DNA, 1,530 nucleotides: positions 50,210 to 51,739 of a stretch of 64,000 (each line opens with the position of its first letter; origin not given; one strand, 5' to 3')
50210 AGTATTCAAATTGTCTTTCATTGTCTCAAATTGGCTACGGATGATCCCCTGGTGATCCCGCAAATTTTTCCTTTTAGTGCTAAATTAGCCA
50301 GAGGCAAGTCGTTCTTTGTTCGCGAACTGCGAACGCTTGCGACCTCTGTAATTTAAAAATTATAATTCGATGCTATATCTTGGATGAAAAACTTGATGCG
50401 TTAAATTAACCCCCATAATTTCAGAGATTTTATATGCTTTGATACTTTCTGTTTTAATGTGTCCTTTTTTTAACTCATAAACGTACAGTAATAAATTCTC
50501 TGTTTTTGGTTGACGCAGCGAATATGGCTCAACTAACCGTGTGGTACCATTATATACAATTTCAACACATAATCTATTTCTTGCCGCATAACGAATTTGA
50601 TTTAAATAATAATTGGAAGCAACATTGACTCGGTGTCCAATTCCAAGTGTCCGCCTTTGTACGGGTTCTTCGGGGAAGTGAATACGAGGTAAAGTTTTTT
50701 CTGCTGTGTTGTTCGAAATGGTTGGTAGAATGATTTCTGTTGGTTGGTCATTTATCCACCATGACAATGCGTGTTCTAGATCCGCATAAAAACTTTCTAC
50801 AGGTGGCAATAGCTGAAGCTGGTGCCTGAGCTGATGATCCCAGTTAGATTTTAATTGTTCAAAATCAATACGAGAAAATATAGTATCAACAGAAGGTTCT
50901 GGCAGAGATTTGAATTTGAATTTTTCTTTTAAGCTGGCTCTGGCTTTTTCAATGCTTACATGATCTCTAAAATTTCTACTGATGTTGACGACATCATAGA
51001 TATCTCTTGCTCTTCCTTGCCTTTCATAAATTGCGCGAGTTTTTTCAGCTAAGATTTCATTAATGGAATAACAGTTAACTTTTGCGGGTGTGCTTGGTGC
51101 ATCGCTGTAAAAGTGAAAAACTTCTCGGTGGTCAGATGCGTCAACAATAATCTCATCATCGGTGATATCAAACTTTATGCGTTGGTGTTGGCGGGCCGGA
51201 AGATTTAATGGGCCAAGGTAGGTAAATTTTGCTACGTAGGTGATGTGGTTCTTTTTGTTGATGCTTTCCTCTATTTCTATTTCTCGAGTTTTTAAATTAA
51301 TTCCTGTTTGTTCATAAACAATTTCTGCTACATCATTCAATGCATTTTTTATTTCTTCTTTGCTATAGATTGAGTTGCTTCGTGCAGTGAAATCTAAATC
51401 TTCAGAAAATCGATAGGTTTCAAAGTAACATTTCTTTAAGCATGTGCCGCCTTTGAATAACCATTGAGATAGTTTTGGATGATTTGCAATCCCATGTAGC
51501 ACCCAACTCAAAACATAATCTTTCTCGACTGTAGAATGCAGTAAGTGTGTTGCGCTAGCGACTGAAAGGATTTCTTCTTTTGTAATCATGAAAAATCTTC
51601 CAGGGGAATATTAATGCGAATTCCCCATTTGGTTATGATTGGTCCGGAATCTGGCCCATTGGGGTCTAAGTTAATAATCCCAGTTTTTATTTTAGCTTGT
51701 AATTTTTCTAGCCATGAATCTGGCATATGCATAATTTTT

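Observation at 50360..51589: AbiEii abortive-infection toxin fused to a C-terminal WYL-like sensor domain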

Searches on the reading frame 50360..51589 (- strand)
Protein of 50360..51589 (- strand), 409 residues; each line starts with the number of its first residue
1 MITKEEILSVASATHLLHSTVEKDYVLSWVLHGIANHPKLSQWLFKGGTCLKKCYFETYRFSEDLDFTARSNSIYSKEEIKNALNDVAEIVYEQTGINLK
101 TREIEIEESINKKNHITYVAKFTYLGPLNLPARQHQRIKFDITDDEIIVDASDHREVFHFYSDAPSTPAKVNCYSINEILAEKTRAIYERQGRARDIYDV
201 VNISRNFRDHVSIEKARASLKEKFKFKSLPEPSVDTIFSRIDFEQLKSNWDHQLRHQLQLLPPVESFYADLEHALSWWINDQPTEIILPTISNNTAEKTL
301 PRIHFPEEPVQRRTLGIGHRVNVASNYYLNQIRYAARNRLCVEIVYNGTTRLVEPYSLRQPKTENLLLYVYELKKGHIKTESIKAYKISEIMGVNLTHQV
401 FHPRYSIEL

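Call 3: search_protein_families(library=pfam, proteins=[window:50360-51589:-], max_evalue=1)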
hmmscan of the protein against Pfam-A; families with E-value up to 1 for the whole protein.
window:50360-51589:- (409 aa): 2 families
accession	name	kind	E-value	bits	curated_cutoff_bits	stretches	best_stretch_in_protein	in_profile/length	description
PF08843.17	AbiEii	-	3.9e-38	132.2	22.5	1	31-269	3-230/238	Nucleotidyl transferase AbiEii toxin, Type IV TA system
PF22915.1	ARMH5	-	0.0057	17.5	27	1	70-125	34-90/92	Armadillo-like helical domain-containing protein 5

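Call 4: search_protein_families(library=padloc, proteins=[window:50360-51589:-], max_evalue=1)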
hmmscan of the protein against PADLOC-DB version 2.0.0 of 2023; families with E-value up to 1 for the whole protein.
window:50360-51589:- (409 aa): 37 families (the best 25 are shown)
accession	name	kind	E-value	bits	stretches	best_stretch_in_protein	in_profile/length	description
PDLC02317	AbiEii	-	3.4e-108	360.1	1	1-409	1-387/396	AbiEii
PDLC02304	AbiEii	-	7.9e-70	233.8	1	1-276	1-256/260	AbiEii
PDLC02323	AbiEii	-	1.6e-28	97.9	1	1-268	1-240/248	AbiEii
PDLC02321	AbiEii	-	1.3e-26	92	2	19-118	20-117/296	AbiEii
PDLC02294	AbiEii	-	4.6e-22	77.1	1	16-227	17-207/260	AbiEii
PDLC02288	AbiEii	-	6.4e-22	75.8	1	4-279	14-273/294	AbiEii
PDLC02292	AbiEii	-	2.1e-20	71.7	1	7-208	14-210/283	AbiEii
PDLC02297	AbiEii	-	1.9e-18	64.8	1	3-192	4-195/307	AbiEii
PDLC02306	AbiEii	-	3.1e-18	64.4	1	26-272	23-272/280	AbiEii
PDLC02289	AbiEii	-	1.9e-17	61.7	1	7-264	17-262/309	AbiEii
PDLC02296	AbiEii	-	4.7e-17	60.1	1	13-206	16-200/282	AbiEii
PDLC02305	AbiEii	-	1.1e-15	55.7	1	2-206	3-193/306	AbiEii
PDLC02303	AbiEii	-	2.1e-15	54.8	1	5-262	4-231/249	AbiEii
PDLC02291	AbiEii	-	4e-15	53.9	1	10-274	26-256/310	AbiEii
PDLC02318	AbiEii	-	1.1e-14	52.5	1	24-207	23-187/280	AbiEii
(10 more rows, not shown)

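Call 5: search_protein_families(library=ncbifam, proteins=[window:50360-51589:-], max_evalue=1)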
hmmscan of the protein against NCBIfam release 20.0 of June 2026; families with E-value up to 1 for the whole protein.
window:50360-51589:- (409 aa): 1 family
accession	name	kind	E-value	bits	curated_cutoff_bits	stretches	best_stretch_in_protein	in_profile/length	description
TIGR01328.1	met_gam_lyase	equivalog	0.067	12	549.7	1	54-127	110-186/391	methionine gamma-lyase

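Call 6: find_homologous_proteins(query=window:50360-51589:-)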
Query window:50360-51589:- (409 aa): 7035 proteins with E <= 0.001 among 8000 candidates; the best 120 are listed.
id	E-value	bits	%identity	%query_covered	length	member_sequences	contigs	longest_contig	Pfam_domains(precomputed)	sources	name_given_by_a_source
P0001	2.4e-274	927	100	100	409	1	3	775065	PF08843.18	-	-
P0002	4.8e-197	673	72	100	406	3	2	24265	PF08843.18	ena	-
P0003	9.6e-194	662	72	100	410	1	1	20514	PF08843.18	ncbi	-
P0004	1.0e-189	649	71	100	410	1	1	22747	PF08843.18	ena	-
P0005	7.3e-189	646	71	100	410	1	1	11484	PF08843.18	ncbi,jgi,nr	ncbi:MAG: hypothetical protein K0S63_231 [Gammaproteobacteria bacterium]|jgi:predicted nucleotidyltr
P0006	4.9e-186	637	68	100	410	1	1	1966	PF08843.18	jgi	jgi:predicted nucleotidyltransferase component of viral defense system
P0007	6.6e-186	636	69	100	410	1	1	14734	PF08843.18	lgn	-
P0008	7.7e-184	629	67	100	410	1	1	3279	PF08843.18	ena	-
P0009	3.0e-181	621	67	100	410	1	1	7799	PF08843.18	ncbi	-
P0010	1.8e-180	618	68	100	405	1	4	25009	PF08843.18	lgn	-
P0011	1.2e-179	616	66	100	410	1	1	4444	PF08843.18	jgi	jgi:predicted nucleotidyltransferase component of viral defense system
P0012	1.5e-179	615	66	100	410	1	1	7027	PF08843.18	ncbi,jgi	-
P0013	2.7e-178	611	67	100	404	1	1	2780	PF08843.18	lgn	-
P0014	5.1e-177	607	66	100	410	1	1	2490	PF08843.18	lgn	-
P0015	5.7e-177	607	66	100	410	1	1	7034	PF08843.18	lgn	-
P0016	1.5e-175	602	64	100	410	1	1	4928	PF08843.18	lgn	-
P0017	1.6e-175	602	65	100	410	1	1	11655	PF08843.18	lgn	-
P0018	1.8e-175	602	65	100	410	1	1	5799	PF08843.18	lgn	-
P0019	2.1e-175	602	65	100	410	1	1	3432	PF08843.18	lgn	-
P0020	2.6e-175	601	65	100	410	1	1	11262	PF08843.18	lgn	-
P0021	4.9e-175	600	64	100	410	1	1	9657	PF08843.18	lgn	-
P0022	8.8e-175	600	64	100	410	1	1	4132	PF08843.18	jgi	jgi:predicted nucleotidyltransferase component of viral defense system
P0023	3.3e-174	598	65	100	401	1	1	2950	PF08843.18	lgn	-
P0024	5.2e-174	597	65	100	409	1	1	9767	PF08843.18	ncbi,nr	ncbi:MAG: nucleotidyl transferase AbiEii/AbiGii toxin family protein [Gammaproteobacteria bacterium]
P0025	3.2e-173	594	65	100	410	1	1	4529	PF08843.18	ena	-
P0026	9.3e-173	593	64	100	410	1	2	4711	PF08843.18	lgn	-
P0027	1.1e-172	593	64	100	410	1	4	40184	PF08843.18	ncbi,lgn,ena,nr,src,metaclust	ncbi:MAG: hypothetical protein A3E85_02895 [Gammaproteobacteria bacterium RIFCSPHIGHO2_12_FULL_45_12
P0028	1.9e-172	592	65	100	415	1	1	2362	PF08843.18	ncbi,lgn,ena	-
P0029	3.6e-172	591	63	100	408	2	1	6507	PF08843.18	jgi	jgi:predicted nucleotidyltransferase component of viral defense system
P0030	8.0e-172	590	64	100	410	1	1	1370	PF08843.18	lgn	-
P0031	1.7e-171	589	63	100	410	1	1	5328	PF08843.18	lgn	-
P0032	1.5e-170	586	64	100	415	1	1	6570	PF08843.18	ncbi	-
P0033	2.7e-170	585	63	100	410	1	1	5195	PF08843.18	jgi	jgi:predicted nucleotidyltransferase component of viral defense system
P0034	5.3e-170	584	65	100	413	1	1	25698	PF08843.18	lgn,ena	-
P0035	9.4e-170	583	64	100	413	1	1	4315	PF08843.18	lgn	-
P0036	1.6e-169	582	65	100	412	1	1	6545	PF08843.18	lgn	-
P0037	3.0e-168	578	65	100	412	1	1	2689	PF08843.18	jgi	jgi:predicted nucleotidyltransferase component of viral defense system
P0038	1.1e-167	576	61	100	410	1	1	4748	PF08843.18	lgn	-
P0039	1.2e-167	576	63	100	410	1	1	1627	PF08843.18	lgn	-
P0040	3.3e-167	575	64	100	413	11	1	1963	PF08843.18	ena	-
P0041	1.5e-166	573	62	100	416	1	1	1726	PF08843.18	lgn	-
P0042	1.5e-166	572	62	100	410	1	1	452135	PF08843.18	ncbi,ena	-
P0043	2.0e-166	572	63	100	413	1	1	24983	PF08843.18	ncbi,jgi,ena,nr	ncbi:MAG TPA: nucleotidyl transferase AbiEii/AbiGii toxin family protein [Chitinophagaceae bacterium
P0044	1.1e-165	570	63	100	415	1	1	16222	PF08843.18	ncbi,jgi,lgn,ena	jgi:predicted nucleotidyltransferase component of viral defense system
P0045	1.3e-165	569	63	100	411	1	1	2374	PF08843.18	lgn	-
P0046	1.4e-165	569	62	100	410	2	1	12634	PF08843.18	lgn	-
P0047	5.0e-165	568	62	100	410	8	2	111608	PF08843.18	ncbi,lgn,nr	ncbi:MAG: hypothetical protein CK424_00870 [Legionella sp.]|nr:MAG: hypothetical protein CK424_00870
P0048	8.7e-165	567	61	100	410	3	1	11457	PF08843.18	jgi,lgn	-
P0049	4.6e-164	564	66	92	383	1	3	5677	PF08843.18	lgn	-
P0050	1.7e-162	559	62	100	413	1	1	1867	PF08843.18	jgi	jgi:predicted nucleotidyltransferase component of viral defense system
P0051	3.3e-162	558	61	100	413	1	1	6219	PF08843.18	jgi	jgi:predicted nucleotidyltransferase component of viral defense system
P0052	6.0e-162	557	61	100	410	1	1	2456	PF08843.18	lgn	-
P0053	2.2e-161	556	61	100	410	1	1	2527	PF08843.18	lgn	-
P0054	2.8e-161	555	62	100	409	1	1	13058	PF08843.18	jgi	jgi:predicted nucleotidyltransferase component of viral defense system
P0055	5.1e-160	551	63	100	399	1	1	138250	PF08843.18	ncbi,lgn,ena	-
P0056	9.8e-160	550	64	100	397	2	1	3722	PF08843.18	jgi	jgi:predicted nucleotidyltransferase component of viral defense system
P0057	1.3e-158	546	63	100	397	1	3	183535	PF08843.18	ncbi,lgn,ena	-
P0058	3.1e-158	545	60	100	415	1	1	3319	PF08843.18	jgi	jgi:predicted nucleotidyltransferase component of viral defense system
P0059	8.0e-157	540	60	100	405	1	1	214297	PF08843.18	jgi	-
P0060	1.5e-154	533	60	100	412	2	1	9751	PF08843.18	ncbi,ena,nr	ncbi:MAG: nucleotidyl transferase AbiEii/AbiGii toxin family protein [Alphaproteobacteria bacterium]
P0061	1.1e-152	527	59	100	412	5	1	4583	PF08843.18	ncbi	-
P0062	2.3e-150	519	58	100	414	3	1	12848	PF08843.18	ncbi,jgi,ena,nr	ncbi:MAG TPA: nucleotidyl transferase AbiEii/AbiGii toxin family protein [Puia sp.]|jgi:predicted nu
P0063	2.3e-147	509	57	100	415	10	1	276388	PF08843.18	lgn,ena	-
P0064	2.5e-147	509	57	100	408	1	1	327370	PF08843.18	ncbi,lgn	-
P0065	5.3e-147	508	57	100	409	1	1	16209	PF08843.18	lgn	-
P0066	2.2e-146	506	57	100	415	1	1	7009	PF08843.18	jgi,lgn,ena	-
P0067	3.0e-146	506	58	100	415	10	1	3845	PF08843.18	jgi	jgi:predicted nucleotidyltransferase component of viral defense system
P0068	3.5e-145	502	57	100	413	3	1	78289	PF08843.18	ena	-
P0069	4.5e-145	502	57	100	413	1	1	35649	PF08843.18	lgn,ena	-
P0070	1.4e-144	500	55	100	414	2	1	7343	PF08843.18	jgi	jgi:predicted nucleotidyltransferase component of viral defense system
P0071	1.8e-141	490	55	100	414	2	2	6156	PF08843.18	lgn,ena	-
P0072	2.5e-140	486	56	100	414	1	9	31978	PF08843.18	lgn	-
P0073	1.2e-139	484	54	100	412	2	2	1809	PF08843.18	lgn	-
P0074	1.4e-137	477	52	100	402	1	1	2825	PF08843.18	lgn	-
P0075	1.4e-136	474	54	100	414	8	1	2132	PF08843.18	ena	-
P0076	3.5e-136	473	53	100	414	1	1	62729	PF08843.18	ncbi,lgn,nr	ncbi:MAG TPA: nucleotidyl transferase AbiEii/AbiGii toxin family protein [Puia sp.]|nr:nucleotidyl t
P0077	9.9e-136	471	53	100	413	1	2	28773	PF08843.18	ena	-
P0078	1.2e-135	471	58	90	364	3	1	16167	PF08843.18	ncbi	-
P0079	2.4e-135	470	54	100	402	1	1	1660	PF08843.18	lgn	-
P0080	6.2e-135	468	52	100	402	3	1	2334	PF08843.18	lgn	-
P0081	1.4e-132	461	52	100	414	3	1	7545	PF08843.18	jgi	-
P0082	1.3e-131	458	53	100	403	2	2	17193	PF08843.18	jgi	-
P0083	1.4e-131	457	53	100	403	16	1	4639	PF08843.18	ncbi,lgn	-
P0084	3.7e-131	456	52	100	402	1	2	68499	PF08843.18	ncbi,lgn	-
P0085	3.8e-131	456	53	98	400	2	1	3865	PF08843.18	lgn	-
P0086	1.5e-130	454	52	100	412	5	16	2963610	PF08843.18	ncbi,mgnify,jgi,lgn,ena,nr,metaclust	ncbi:MAG: hypothetical protein BGO55_31405 [Sphingobacteriales bacterium 50-39]|mgnify:CR=1 FL=1|nr:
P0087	1.5e-130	454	51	100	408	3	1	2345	PF08843.18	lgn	-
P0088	1.1e-129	451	53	100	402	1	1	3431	PF08843.18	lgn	-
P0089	3.5e-129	450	53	100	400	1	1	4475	PF08843.18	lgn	-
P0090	3.9e-129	449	50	100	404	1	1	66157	PF08843.18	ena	-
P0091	4.2e-129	449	53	100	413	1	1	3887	PF08843.18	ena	-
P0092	1.2e-128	448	50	100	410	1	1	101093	PF08843.18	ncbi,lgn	-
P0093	1.7e-128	447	50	100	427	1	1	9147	PF08843.18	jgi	-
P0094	2.5e-128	447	51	100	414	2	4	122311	PF08843.18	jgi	-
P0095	8.0e-128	445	50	100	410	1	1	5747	PF08843.18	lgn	-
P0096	9.9e-128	445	50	100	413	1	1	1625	PF08843.18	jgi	jgi:predicted nucleotidyltransferase component of viral defense system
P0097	1.2e-127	444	68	68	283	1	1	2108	PF08843.18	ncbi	ncbi:MAG: nucleotidyl transferase AbiEii/AbiGii toxin family protein [Gammaproteobacteria bacterium]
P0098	1.4e-127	444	71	67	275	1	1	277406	PF08843.18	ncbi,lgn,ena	-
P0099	2.6e-127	443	50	100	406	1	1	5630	PF08843.18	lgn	-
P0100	2.8e-127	443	49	100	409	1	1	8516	PF08843.18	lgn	-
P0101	3.5e-127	443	50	100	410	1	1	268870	PF08843.18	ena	-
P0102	4.1e-127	443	51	100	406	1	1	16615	PF08843.18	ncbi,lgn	-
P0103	4.4e-127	443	48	100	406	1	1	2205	PF08843.18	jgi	-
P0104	8.0e-127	442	50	100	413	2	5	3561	PF08843.18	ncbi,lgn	-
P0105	1.8e-126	441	61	80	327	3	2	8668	PF08843.18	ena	-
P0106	2.7e-126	440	50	100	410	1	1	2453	PF08843.18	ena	-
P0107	4.1e-126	439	50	100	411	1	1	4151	PF08843.18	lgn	-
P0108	6.6e-126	439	50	100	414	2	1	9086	PF08843.18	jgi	jgi:predicted nucleotidyltransferase component of viral defense system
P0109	7.2e-126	439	50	100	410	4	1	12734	PF08843.18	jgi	-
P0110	8.6e-126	438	49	100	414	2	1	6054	PF08843.18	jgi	jgi:predicted nucleotidyltransferase component of viral defense system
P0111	1.2e-125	438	50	100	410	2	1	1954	PF08843.18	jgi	-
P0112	1.8e-125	437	51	100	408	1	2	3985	PF08843.18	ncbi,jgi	jgi:predicted nucleotidyltransferase component of viral defense system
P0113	2.4e-125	437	50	100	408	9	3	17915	PF08843.18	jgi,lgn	-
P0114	2.7e-125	437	49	100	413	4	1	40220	PF08843.18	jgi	-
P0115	3.3e-125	436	50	100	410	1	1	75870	PF08843.18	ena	-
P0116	7.0e-125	435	51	100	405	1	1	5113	PF08843.18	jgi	jgi:predicted nucleotidyltransferase component of viral defense system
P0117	8.4e-125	435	49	100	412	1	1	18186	PF08843.18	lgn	-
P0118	1.2e-124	435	50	100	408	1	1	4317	PF08843.18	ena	-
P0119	1.3e-124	435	51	100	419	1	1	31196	PF08843.18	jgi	jgi:predicted nucleotidyltransferase component of viral defense system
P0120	1.3e-124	434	50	100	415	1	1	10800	PF08843.18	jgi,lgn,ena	-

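Call 7: search_solved_structures(query=window:50360-51589:-, max_evalue=10, show_alignments=2)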
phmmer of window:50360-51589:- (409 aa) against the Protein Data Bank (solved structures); distinct sequences matched with E-value up to 10: 4.
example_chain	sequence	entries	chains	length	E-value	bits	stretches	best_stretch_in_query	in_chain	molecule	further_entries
9hlo_B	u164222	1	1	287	3.8e-05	26.2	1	11-228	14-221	Abortive infection protein AbiGII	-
4yxz_A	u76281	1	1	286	0.0024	20.3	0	2-57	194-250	dTor_9x31L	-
6y56_A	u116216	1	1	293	0.01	18.3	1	42-74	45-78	Uncharacterized protein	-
4yxy_A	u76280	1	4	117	1.5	11.1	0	2-55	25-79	dTor_9x31L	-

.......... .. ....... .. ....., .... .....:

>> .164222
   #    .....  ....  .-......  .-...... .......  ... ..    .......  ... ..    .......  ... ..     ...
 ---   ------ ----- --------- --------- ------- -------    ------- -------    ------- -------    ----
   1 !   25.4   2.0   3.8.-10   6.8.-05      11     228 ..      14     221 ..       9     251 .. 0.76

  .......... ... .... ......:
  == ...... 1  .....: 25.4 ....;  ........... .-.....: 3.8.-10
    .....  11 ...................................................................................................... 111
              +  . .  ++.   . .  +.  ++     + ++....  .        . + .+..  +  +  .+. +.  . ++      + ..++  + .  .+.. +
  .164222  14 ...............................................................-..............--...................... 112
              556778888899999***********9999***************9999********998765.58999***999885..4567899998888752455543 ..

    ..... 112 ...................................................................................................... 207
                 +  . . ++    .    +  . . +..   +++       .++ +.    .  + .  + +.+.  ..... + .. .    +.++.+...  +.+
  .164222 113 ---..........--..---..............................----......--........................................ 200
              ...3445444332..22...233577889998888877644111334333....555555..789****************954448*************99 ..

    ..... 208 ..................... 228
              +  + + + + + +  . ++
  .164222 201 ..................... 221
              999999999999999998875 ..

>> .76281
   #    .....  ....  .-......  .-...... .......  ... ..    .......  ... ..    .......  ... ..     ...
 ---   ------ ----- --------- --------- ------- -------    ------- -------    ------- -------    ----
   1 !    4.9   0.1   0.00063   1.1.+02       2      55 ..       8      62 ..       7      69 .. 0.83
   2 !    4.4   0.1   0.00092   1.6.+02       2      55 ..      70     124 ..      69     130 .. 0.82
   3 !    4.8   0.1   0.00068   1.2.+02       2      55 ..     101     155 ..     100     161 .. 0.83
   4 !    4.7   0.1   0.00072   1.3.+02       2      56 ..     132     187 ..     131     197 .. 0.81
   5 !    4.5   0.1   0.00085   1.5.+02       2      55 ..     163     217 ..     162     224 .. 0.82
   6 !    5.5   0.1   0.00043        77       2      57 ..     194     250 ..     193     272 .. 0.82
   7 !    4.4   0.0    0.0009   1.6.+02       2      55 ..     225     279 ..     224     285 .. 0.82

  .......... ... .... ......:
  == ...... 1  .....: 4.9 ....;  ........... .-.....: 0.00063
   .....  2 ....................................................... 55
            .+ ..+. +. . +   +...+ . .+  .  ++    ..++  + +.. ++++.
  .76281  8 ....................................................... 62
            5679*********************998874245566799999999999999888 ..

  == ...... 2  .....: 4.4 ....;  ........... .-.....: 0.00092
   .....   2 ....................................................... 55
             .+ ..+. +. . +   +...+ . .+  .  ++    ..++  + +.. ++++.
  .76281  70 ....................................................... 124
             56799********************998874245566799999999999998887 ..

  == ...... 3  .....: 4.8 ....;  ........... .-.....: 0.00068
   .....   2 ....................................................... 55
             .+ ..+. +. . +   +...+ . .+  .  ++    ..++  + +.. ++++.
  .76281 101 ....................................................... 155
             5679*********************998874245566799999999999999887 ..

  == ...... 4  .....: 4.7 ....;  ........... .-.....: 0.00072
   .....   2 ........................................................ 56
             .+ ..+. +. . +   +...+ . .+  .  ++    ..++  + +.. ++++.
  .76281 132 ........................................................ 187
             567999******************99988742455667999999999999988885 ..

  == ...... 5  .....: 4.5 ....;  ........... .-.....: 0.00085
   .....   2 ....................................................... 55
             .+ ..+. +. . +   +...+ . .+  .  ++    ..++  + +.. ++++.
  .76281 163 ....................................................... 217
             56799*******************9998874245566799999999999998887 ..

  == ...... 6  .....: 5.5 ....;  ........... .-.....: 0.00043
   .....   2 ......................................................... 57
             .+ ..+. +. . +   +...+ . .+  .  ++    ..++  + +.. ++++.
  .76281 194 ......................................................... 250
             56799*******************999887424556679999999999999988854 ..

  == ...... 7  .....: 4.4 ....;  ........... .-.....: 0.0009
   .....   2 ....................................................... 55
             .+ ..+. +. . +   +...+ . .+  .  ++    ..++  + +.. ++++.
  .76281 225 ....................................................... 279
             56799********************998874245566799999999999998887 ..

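Call 23: predict_structure(alignment_id=A1)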
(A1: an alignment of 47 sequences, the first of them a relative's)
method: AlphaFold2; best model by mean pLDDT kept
length: 409 residues; sequences in the alignment: 47
mean_pLDDT: 90.4   pTM: 0.88
mean pLDDT of the five models: 90.4, 90.4, 89.7, 89.7, 88.2
residues with pLDDT >= 90: 313; 70-90: 77; 50-70: 5; < 50: 14
segments of 3 or more residues with pLDDT < 50: 309-322
pLDDT, mean of each block of 10 residues (from residue 1): 91 90 94 95 87 83 86 92 97 95 93 93 95 92 93 89 88 94 96 94 93 96 96 96 95 92 95 94 83 86 70 40 69 96 98 96 92 97 95 96 94
secondary structure, 60 per line:
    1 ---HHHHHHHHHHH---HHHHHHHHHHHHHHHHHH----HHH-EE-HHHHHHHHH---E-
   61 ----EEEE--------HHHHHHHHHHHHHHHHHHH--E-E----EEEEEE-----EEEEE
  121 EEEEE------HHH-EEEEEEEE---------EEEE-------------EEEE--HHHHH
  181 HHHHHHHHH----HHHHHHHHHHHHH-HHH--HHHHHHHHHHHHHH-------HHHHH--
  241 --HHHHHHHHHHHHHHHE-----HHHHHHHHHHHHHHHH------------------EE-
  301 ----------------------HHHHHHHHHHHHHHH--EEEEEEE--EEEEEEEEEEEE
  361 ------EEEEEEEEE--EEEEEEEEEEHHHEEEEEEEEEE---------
elements in order: H4-14 H18-35 H47-55 E65-68 H77-95 E105-110 E116-125 E136-143 E153-156 E170-173 H176-189 H194-206 H213-226 H234-238 H243-257 H264-279 H323-337 E340-346 E349-360 E367-375 E378-387 E391-400
